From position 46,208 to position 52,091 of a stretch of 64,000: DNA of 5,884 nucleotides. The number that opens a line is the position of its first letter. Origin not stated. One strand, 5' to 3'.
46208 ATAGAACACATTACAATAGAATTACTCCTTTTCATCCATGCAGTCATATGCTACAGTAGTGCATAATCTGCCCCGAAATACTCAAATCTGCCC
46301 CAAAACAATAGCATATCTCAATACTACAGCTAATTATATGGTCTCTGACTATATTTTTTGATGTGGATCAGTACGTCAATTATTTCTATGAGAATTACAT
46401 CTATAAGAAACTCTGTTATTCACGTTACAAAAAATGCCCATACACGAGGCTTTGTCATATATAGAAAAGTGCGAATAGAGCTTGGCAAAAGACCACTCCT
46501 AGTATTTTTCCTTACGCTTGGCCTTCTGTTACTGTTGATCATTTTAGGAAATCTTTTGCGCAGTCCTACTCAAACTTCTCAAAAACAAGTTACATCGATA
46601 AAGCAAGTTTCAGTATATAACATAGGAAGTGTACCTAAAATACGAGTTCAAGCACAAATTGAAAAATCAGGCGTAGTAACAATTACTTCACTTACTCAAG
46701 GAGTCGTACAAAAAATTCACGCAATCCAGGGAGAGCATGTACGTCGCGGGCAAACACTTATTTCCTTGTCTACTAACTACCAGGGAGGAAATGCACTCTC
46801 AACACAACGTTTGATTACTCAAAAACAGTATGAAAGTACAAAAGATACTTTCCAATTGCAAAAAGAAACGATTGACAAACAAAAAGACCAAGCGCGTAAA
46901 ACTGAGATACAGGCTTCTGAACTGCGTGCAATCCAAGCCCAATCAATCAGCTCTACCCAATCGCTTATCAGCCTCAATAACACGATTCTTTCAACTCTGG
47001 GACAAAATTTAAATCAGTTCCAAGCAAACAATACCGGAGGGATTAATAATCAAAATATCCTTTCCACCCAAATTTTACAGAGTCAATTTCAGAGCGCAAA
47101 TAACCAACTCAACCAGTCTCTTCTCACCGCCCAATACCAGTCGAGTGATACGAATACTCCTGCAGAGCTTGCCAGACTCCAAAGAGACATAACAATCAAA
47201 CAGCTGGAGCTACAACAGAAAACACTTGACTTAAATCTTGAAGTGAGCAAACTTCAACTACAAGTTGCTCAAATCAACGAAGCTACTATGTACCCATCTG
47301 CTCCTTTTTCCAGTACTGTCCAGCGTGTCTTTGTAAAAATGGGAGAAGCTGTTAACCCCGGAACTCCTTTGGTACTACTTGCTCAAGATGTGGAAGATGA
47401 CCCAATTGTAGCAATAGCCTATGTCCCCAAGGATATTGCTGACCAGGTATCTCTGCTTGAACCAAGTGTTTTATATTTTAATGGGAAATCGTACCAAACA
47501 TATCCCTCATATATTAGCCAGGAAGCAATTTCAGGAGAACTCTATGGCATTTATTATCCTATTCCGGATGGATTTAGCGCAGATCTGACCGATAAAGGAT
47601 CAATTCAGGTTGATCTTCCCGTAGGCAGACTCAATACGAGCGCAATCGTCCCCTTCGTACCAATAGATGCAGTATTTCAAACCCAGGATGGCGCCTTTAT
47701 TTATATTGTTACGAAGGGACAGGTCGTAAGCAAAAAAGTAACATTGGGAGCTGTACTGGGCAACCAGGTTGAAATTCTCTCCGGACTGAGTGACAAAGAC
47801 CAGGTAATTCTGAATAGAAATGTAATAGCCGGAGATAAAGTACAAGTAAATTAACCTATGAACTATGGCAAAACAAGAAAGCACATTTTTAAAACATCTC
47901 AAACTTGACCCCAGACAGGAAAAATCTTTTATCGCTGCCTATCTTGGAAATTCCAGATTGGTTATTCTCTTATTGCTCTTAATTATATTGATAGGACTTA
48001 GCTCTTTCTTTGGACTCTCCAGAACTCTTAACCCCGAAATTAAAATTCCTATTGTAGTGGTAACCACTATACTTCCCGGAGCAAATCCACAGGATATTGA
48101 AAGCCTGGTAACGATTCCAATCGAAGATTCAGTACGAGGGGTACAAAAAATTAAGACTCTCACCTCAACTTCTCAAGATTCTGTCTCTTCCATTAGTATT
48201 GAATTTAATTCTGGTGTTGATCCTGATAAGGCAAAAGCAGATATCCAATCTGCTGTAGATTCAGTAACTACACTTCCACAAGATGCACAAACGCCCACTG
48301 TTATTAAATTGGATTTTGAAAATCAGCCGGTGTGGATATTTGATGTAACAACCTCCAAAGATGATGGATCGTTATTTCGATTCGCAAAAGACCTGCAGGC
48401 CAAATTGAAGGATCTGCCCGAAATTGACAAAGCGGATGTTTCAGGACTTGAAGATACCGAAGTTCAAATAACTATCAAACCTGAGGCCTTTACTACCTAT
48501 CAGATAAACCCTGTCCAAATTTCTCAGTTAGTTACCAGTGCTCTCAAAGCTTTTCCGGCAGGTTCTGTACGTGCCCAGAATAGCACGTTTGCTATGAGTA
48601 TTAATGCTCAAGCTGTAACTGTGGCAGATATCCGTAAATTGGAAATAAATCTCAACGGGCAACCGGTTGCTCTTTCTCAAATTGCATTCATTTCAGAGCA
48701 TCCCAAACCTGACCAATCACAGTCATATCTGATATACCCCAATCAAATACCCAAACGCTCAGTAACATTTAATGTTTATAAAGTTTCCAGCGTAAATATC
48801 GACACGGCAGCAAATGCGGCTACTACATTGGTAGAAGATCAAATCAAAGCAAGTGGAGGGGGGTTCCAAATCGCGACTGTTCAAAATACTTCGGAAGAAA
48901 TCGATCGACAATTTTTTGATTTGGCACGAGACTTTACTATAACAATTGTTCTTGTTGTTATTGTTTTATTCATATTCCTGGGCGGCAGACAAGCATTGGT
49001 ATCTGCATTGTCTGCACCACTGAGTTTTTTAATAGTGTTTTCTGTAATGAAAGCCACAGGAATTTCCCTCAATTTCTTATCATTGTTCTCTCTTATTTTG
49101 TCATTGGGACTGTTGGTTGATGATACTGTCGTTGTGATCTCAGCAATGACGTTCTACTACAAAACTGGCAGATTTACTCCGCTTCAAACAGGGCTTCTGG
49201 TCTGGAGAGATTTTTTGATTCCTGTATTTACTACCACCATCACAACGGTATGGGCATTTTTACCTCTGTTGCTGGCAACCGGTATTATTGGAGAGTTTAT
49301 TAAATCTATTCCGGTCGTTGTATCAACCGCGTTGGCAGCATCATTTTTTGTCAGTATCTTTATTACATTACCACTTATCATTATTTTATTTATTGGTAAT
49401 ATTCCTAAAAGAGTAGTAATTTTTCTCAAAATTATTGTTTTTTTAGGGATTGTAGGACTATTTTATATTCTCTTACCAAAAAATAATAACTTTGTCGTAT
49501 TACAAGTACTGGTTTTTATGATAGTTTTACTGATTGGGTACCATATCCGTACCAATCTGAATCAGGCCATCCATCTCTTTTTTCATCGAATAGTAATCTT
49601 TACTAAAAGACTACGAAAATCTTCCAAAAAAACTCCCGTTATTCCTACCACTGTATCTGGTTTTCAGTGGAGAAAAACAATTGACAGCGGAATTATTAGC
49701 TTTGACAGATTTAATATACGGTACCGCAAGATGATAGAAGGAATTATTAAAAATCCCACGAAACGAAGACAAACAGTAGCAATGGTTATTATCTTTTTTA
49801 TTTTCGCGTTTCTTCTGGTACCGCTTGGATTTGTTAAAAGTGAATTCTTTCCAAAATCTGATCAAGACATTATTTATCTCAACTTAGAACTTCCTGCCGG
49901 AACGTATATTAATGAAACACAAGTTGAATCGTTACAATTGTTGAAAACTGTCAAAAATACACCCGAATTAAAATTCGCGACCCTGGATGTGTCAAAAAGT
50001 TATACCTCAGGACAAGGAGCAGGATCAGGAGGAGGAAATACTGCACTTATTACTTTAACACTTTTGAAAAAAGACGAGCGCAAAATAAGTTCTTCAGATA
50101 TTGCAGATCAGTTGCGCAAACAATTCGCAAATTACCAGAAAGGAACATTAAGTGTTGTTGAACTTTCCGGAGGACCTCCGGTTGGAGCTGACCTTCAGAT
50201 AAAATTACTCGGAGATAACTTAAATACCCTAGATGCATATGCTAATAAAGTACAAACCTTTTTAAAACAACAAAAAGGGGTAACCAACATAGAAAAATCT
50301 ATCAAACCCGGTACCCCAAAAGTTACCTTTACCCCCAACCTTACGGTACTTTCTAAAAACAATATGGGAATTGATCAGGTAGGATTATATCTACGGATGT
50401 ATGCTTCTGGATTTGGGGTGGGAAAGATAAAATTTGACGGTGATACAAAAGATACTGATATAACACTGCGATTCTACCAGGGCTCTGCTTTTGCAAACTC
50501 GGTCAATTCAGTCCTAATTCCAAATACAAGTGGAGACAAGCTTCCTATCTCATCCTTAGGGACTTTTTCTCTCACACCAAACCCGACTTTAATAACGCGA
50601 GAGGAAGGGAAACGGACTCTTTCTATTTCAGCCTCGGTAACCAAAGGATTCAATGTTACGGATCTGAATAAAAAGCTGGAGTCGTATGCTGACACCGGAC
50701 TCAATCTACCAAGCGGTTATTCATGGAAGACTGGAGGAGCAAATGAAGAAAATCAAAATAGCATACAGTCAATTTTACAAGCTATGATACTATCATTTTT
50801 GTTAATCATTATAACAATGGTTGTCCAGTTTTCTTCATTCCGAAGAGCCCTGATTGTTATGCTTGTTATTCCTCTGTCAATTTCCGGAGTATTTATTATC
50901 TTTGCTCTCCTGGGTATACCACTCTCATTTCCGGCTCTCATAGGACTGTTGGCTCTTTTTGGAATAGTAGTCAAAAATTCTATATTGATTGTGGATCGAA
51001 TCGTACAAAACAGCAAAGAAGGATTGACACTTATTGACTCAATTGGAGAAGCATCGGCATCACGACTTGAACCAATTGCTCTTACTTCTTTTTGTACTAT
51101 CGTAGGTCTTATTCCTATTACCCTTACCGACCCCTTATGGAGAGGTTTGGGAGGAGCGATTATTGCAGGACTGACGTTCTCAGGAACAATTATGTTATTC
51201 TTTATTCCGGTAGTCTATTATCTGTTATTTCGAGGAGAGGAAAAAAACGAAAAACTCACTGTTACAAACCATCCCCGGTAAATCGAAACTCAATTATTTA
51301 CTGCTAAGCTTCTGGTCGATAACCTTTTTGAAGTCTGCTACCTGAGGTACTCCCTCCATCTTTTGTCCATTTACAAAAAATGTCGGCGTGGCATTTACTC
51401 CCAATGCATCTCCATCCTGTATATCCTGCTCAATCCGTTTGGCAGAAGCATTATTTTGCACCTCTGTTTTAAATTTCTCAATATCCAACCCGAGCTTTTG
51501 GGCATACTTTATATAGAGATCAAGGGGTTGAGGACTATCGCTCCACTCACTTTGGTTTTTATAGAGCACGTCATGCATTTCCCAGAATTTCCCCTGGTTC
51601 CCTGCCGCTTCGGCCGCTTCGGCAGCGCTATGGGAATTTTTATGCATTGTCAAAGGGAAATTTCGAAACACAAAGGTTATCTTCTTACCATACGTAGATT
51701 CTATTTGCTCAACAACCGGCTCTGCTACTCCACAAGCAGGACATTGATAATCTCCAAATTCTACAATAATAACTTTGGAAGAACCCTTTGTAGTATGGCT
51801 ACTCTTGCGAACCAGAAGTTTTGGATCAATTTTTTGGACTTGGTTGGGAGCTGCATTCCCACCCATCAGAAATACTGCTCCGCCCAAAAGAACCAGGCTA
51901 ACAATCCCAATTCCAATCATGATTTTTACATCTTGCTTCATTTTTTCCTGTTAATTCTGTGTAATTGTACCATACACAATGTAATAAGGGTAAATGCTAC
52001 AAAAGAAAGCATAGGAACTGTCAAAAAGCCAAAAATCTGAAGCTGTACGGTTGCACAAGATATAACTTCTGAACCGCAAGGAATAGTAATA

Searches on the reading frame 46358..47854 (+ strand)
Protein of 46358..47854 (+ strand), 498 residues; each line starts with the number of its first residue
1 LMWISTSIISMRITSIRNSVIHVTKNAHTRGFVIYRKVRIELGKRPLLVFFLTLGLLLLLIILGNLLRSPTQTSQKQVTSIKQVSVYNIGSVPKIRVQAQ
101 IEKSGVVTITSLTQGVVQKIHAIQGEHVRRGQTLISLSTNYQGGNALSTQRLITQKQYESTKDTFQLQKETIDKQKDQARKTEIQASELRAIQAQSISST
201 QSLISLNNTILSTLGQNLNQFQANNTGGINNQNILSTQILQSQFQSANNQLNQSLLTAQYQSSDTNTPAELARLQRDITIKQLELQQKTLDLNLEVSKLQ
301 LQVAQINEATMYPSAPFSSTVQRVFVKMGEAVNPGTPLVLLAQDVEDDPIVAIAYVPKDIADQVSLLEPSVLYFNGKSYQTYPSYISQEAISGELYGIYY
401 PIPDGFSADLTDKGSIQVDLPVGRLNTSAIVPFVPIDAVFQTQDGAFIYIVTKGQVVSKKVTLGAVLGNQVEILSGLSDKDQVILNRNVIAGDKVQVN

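Call 68: search_protein_families(library=pfam, proteins=[window:46358-47854:+], max_evalue=0.001)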
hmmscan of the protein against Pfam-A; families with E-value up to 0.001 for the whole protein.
window:46358-47854:+ (498 aa): 2 families
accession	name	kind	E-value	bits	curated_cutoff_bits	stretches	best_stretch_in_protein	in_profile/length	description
PF13533.13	Biotin_lipoyl_2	-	0.00015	22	29.8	0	107-137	1-31/32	Biotin-lipoyl like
PF00364.28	Biotin_lipoyl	-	0.00019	21.6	22.1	0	107-136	43-72/73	Biotin-requiring enzyme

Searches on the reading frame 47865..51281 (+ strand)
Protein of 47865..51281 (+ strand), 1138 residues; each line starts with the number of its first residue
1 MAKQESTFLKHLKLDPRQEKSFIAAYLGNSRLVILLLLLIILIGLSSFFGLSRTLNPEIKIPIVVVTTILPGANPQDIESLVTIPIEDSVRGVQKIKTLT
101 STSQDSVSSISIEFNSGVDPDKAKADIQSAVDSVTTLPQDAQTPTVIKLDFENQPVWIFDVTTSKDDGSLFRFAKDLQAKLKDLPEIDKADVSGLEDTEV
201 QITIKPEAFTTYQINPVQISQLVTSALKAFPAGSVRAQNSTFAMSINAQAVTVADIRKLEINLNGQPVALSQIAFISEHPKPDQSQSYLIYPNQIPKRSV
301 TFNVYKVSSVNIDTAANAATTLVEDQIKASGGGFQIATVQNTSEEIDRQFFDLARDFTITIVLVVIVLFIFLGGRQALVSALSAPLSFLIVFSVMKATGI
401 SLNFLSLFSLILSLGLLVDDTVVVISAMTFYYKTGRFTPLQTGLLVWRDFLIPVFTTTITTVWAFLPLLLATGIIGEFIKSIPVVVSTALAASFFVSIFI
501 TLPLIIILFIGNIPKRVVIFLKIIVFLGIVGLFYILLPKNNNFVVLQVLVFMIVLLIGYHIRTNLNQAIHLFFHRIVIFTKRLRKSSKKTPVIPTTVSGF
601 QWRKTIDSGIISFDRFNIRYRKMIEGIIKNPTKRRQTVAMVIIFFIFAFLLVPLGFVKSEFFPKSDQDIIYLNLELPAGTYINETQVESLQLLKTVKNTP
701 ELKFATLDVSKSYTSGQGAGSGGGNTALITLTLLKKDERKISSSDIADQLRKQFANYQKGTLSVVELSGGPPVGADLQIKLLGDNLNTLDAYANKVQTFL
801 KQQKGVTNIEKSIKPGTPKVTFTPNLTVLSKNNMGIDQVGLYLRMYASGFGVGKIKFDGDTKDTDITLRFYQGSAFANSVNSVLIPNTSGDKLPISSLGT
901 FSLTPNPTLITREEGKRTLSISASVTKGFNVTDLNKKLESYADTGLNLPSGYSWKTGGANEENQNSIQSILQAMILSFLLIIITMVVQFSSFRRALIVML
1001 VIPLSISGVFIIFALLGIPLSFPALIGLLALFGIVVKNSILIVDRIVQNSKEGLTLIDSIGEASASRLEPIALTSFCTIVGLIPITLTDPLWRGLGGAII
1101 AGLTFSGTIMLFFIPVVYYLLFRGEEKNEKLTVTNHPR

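Call 68: search_protein_families(library=pfam, proteins=[window:47865-51281:+], max_evalue=0.001)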
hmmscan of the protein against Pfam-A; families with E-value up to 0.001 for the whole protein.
window:47865-51281:+ (1138 aa): 2 families
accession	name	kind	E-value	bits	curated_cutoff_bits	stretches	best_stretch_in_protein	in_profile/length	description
PF00873.25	ACR_tran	-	5.3e-144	481.7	28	2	32-510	11-490/1021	AcrB/AcrD/AcrF family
PF02355.23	SecD_SecF_C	-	4.3e-05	23.5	20.5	1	967-1087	30-151/189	Protein export membrane protein SecD/SecF, C-terminal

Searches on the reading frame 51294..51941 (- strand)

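Call 68: search_protein_families(library=pfam, proteins=[window:51294-51941:-], max_evalue=0.001)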
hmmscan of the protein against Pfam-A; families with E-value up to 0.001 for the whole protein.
window:51294-51941:- (215 aa): 5 families
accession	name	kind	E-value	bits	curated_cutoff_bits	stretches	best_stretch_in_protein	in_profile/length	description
PF13462.12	Thioredoxin_4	-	2e-27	96.8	23.2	1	54-209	12-164/165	Thioredoxin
PF01323.26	DSBA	-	2.8e-18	66.8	25.6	1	59-208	2-190/191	DSBA-like thioredoxin domain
PF13743.12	Thioredoxin_5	-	2.5e-08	34.3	27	1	140-195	113-168/186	Thioredoxin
PF13098.12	Thioredoxin_2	-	0.00014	22.6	27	1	52-198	2-94/104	Thioredoxin-like domain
PF13192.12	Thioredoxin_3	-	0.00077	19.9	24.8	0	164-208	30-75/76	Thioredoxin domain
